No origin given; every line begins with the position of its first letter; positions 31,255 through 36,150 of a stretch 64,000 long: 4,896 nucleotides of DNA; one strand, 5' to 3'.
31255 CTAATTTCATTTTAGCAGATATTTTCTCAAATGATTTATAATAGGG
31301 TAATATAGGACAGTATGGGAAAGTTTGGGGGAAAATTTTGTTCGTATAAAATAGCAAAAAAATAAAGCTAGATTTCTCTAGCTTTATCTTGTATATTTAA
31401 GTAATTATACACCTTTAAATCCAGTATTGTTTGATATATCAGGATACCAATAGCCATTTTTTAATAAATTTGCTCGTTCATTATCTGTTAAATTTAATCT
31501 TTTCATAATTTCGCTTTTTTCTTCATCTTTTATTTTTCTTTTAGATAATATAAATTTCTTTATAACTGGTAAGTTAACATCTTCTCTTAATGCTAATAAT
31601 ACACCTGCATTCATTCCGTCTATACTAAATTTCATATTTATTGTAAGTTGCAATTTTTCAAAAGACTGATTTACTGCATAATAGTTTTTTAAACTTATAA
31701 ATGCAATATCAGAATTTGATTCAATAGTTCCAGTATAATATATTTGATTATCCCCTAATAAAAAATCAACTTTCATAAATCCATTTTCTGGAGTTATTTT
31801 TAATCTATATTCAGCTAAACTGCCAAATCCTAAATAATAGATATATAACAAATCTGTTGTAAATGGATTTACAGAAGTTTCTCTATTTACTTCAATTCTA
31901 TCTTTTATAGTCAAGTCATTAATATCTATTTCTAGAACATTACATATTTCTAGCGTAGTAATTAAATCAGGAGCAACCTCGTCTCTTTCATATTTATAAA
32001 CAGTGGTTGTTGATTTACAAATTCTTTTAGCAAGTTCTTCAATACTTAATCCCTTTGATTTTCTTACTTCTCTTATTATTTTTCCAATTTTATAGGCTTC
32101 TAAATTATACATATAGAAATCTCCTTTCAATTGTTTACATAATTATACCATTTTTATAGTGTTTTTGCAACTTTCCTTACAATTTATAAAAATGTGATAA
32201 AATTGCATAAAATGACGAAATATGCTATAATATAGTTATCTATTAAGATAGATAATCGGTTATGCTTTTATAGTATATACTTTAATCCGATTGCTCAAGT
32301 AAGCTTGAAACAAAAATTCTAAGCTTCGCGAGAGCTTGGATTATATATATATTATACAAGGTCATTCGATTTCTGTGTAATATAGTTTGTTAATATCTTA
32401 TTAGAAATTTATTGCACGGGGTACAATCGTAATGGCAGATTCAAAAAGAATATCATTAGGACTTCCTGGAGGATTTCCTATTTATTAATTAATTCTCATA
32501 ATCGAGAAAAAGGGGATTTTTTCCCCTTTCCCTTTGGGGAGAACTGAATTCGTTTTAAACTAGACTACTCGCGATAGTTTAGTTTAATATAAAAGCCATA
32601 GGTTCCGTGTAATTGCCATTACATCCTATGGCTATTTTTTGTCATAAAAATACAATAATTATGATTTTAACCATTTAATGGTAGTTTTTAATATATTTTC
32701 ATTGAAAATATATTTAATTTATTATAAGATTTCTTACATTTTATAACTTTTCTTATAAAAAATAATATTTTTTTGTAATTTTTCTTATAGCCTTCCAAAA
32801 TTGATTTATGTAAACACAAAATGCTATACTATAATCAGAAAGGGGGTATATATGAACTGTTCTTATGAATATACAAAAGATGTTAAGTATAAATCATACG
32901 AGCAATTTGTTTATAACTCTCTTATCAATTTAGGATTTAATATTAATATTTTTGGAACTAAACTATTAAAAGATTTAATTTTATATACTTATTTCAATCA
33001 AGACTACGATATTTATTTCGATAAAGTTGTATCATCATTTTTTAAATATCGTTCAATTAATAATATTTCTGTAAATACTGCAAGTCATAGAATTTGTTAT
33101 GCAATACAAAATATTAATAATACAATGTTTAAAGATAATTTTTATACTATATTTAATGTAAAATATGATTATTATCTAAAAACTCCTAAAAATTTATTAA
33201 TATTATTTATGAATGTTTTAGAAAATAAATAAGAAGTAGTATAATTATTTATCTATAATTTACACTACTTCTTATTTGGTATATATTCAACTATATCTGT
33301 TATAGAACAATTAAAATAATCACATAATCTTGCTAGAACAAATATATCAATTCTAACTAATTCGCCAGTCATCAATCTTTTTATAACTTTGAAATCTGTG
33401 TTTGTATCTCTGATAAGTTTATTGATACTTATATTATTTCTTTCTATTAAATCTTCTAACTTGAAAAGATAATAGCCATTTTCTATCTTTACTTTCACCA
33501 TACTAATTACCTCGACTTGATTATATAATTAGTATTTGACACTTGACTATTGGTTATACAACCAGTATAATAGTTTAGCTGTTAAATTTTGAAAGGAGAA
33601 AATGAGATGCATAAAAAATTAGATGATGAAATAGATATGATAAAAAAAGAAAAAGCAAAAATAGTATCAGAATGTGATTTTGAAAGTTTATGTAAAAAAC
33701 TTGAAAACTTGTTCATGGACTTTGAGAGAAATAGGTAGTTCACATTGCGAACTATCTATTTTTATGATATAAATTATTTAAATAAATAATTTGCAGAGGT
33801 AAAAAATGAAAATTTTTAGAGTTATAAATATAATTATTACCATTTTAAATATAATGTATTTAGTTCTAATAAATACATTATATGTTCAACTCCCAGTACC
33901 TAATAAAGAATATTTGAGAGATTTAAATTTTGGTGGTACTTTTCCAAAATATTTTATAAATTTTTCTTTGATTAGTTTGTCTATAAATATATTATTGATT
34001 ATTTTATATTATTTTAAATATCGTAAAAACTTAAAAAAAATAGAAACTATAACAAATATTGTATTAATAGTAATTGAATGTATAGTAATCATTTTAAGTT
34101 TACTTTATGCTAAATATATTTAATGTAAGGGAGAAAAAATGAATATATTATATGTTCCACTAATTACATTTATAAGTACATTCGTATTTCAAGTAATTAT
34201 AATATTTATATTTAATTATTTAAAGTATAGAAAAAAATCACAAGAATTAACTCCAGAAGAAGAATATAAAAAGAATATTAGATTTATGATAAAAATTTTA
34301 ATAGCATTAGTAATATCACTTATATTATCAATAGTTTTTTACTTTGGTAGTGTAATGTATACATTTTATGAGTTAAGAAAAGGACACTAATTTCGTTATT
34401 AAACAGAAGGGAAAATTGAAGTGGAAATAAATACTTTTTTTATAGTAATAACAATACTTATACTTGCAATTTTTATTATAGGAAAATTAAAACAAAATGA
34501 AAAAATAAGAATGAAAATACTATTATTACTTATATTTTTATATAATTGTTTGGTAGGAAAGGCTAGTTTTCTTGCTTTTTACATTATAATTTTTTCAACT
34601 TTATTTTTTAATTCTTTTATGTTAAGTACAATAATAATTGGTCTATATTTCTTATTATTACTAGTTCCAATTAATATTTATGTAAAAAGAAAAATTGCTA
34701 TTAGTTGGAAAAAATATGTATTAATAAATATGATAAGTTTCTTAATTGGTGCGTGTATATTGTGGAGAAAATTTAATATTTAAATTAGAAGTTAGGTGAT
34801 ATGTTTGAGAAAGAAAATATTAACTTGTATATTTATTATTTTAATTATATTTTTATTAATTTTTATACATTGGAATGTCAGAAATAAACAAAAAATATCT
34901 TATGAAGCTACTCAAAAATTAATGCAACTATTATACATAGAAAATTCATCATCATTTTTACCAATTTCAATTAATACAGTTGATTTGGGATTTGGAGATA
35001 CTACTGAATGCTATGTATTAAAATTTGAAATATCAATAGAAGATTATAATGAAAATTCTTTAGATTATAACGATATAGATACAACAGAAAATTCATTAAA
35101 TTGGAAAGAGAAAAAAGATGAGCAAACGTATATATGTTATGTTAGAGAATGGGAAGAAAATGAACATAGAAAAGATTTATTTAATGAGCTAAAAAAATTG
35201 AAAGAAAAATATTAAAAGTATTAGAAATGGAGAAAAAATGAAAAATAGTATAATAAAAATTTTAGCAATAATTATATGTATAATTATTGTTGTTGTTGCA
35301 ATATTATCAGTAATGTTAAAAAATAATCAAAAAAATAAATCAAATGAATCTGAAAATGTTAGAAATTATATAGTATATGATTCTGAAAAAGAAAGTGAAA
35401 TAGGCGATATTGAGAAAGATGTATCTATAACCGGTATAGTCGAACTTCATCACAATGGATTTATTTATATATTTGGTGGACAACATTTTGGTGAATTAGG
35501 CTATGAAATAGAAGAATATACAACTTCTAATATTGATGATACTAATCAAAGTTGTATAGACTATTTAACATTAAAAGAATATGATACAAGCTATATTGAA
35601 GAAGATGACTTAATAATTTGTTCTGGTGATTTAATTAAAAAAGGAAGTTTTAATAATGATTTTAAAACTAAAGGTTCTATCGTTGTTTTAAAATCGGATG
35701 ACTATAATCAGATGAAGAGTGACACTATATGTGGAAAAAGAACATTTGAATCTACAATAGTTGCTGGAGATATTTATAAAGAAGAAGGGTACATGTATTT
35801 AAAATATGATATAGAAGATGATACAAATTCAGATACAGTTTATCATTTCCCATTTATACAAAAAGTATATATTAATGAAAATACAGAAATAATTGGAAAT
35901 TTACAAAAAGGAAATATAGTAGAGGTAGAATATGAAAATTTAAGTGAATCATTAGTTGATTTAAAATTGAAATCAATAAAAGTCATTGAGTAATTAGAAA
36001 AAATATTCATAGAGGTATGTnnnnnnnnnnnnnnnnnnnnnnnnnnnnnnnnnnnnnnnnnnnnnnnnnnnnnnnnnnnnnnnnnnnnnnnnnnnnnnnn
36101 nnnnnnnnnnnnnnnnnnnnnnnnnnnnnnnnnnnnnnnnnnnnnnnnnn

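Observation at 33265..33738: Cro/CI-like switch present in four paralogous copies: tiny HTH gene divergent from a perfect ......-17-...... promoter carrying a palindromic operator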

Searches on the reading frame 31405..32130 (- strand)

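Call 26: search_protein_families(library=ncbifam, proteins=[window:31405-32130:-], max_evalue=0.01)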
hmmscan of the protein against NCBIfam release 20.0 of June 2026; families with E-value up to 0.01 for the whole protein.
window:31405-32130:- (241 aa): 13 families
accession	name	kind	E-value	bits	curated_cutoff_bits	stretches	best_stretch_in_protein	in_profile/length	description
TIGR00270.2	TIGR00270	equivalog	3.8e-08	33.3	110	1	16-86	77-147/159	multiprotein bridging factor aMBF1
NF003162.0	PRK04140.1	equivalog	1.6e-07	30.7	263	1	16-71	128-183/317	transcriptional regulator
NF041951.1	phage_RstR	subfamily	2.4e-07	31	80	1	15-80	3-68/108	RstR family transcriptional repressor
NF047948.1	male_kill_WMK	equivalog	3.3e-07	30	300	1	11-88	159-236/300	WO male-killing family protein Wmk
TIGR03070.1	couple_hipB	subfamily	5.5e-05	23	71.65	1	14-69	2-57/58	type II toxin-antitoxin system Y4mF family antitoxin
NF052239.1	antitox_spr1629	equivalog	6e-05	22.3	335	1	15-75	3-63/377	spr1629 family repressor/antitoxin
TIGR03830.1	CxxCG_CxxCG_HTH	subfamily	6.4e-05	22.8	61.8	1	15-55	66-106/127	type II TA system antitoxin MqsA family protein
NF046032.1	TransRegSlrRBacil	equivalog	7.6e-05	22.8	250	1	15-82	2-70/149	HTH-type transcriptional regulator SlrR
NF007257.0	PRK09706.1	subfamily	0.0003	20.6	101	1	14-67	5-58/135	transcriptional repressor DicA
TIGR02612.1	mob_myst_A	hypoth_equivalog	0.00064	19.6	122.6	1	19-53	30-64/150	mobile mystery protein A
NF008109.0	PRK10856.1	equivalog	0.00068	19.4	208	1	11-60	11-60/334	cytoskeleton protein RodZ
NF007408.0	PRK09943.1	equivalog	0.003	17.1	211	1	14-77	7-70/185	HTH-type transcriptional regulator PuuR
NF007271.0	PRK09726.1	equivalog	0.0085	16.1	79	0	17-77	15-75/88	type II toxin-antitoxin system antitoxin HipB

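Call 59: search_protein_families(library=phrogs, proteins=[window:31405-32130:-], max_evalue=0.001)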
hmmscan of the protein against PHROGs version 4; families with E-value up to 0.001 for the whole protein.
window:31405-32130:- (241 aa): 9 families
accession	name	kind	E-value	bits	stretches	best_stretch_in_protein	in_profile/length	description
phrog_3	-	transcription regulation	1e-11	46.3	1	8-86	82-160/430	transcriptional repressor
phrog_8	-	transcription regulation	1.4e-11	45.4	1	8-186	70-150/346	transcriptional regulator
phrog_2967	-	transcription regulation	1.7e-08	35.3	1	13-89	9-85/225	transcriptional regulator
phrog_2439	-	transcription regulation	2.8e-08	34.1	1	15-71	8-64/367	transcriptional regulator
phrog_1373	-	transcription regulation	1.2e-07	32.9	1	11-71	60-120/166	transcriptional regulator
phrog_5823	-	transcription regulation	8.9e-06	26.1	1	13-84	5-77/404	transcriptional regulator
phrog_4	-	transcription regulation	2.5e-05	24.4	1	13-105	131-227/400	transcriptional repressor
phrog_4836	-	transcription regulation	0.00055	20.5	1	14-77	75-138/194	CII-like regulator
phrog_38027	-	transcription regulation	0.0006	20.9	1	18-73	72-127/143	transcriptional repressor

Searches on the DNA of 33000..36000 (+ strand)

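Call 11: search_dna_similar(query=window:33000-36000:+, collection=plasmids, mode=near)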
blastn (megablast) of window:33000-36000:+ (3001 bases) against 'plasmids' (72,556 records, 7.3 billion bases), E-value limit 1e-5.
No match.

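Call 12: search_dna_similar(query=window:33000-36000:+, collection=phages, mode=near)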
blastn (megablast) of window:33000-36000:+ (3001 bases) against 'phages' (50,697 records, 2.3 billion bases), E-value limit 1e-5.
No match.
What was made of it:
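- Tried and rejected: Megablast of 33000-36000 against PLSDB plasmids and GenBank phages gave no match (calls 11, 12).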

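Call 61: search_rna_families(source=window, start=33000, end=34200, threshold=evalue, max_evalue=1)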
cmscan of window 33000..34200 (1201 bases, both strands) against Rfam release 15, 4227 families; matches with E-value up to 1: 0.
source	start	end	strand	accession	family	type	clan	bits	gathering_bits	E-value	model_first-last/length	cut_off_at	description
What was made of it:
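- Tried and rejected: Rfam on 33000-34200 found no known leader or riboswitch (call 61).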
